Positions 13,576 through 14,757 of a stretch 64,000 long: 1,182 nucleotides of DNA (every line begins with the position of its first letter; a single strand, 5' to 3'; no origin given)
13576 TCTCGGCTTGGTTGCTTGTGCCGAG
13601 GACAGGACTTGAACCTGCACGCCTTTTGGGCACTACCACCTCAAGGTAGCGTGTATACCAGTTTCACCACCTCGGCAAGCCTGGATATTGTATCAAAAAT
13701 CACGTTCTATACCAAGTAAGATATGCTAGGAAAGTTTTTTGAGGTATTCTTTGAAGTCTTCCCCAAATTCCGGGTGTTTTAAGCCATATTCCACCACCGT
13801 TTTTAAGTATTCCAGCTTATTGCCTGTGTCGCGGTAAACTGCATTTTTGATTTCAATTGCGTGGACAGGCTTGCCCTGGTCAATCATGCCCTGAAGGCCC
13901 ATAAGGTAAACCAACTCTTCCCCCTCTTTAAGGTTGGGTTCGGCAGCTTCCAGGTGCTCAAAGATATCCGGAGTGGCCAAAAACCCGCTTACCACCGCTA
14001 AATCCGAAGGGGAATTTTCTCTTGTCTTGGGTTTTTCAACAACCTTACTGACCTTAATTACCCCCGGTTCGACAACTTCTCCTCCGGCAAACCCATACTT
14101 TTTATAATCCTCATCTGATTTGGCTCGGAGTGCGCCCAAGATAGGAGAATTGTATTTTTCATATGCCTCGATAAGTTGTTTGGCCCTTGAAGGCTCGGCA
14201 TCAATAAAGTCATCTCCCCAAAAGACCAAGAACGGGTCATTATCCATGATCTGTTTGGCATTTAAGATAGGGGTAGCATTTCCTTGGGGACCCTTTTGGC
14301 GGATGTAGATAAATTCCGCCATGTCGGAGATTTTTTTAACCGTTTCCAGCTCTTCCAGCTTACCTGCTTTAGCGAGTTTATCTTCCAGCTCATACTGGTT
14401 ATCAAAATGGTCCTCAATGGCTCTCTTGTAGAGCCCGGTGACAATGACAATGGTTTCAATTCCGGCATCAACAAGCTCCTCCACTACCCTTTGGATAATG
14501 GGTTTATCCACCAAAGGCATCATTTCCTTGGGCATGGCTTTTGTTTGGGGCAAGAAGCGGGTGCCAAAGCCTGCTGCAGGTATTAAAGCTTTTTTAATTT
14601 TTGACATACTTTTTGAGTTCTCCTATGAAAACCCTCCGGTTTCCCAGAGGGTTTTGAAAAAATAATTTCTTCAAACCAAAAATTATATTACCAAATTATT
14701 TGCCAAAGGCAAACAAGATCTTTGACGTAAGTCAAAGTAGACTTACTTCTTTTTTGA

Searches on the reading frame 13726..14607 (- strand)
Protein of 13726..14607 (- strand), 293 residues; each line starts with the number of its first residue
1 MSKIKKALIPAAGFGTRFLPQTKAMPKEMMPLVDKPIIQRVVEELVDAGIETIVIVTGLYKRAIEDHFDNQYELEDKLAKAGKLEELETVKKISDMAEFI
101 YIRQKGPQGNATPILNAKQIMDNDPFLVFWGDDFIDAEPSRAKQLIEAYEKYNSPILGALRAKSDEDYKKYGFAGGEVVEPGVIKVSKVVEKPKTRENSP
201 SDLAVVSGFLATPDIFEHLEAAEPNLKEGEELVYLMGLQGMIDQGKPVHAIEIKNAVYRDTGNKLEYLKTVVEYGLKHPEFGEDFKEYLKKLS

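Call 66: search_protein_families(library=pfam, proteins=[window:13726-14607:-], max_evalue=0.0001)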
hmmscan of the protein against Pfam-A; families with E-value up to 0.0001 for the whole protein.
window:13726-14607:- (293 aa): 2 families
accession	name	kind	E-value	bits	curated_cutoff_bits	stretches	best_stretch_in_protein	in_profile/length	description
PF00483.29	NTP_transferase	-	9.9e-26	91.2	21.2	1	6-270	1-238/245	Nucleotidyl transferase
PF12804.13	NTP_transf_3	-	3.9e-06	27.6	27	1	7-63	1-50/160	MobA-like NTP transferase domain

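Call 88: search_protein_families(library=ncbifam, proteins=[window:13726-14607:-], max_evalue=0.00001)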
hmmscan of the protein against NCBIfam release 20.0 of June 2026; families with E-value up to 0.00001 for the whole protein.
window:13726-14607:- (293 aa): 21 families
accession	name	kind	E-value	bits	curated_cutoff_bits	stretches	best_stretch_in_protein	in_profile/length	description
TIGR01099.1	galU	equivalog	8.5e-77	258.3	326.8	1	4-270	1-261/261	UTP--glucose-1-phosphate uridylyltransferase GalU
NF009928.0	PRK13389.1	equivalog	1.7e-53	181.7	548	1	2-291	6-296/302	UTP--glucose-1-phosphate uridylyltransferase GalU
NF007516.0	PRK10122.1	equivalog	1.7e-45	155.4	534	1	6-292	5-294/297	UTP--glucose-1-phosphate uridylyltransferase GalF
TIGR01105.1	galF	equivalog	1.1e-40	139.7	659.2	1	6-292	5-294/297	GalU regulator GalF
TIGR01208.1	rmlA_long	equivalog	7.6e-31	107.3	320.25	1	6-270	1-230/353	glucose-1-phosphate thymidylyltransferase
TIGR03992.1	Arch_glmU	subfamily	3.3e-27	95.4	292.1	2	6-94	2-90/393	bifunctional sugar-1-phosphate nucleotidylyltransferase/acetyltransferase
NF041313.1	UDPGP_AglF_Halo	equivalog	7.3e-22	78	400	1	6-73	2-69/234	UTP--glucose-1-phosphate uridylyltransferase AglF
NF045761.1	NAMPUrTaseMurU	equivalog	6.6e-14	52.3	250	1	6-92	2-88/226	N-acetylmuramate alpha-1-phosphate uridylyltransferase MurU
NF041173.1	Sug_nt_acttase_Thmprot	equivalog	3.7e-13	49.2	600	1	6-234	2-191/405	bifunctional sugar-1-phosphate nucleotidylyltransferase/acetyltransferase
NF052502.1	man1P_GTase_Rv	exception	1.2e-08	34.2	440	1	7-95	3-91/352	mannose-1-phosphate guanylyltransferase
TIGR01207.1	rmlA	equivalog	1.8e-08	33.9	360.65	1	6-59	1-54/286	glucose-1-phosphate thymidylyltransferase RfbA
NF049965.1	GlMnHpPGnyltfHddC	equivalog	6.2e-08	32.5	300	1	6-91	2-86/221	D-glycero-D-manno-heptose 1-phosphate guanosyltransferase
TIGR01173.1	glmU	equivalog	6.2e-08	31.9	366.85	1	7-132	3-101/452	bifunctional UDP-N-acetylglucosamine diphosphorylase/glucosamine-1-phosphate N-acetyltransferase GlmU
NF012024.0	PRK15480.1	equivalog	1.8e-07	30.6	588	1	3-57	2-56/292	glucose-1-phosphate thymidylyltransferase RfbA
TIGR02623.1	G1P_cyt_trans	equivalog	2.9e-07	30.2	300.25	1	6-133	2-129/255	glucose-1-phosphate cytidylyltransferase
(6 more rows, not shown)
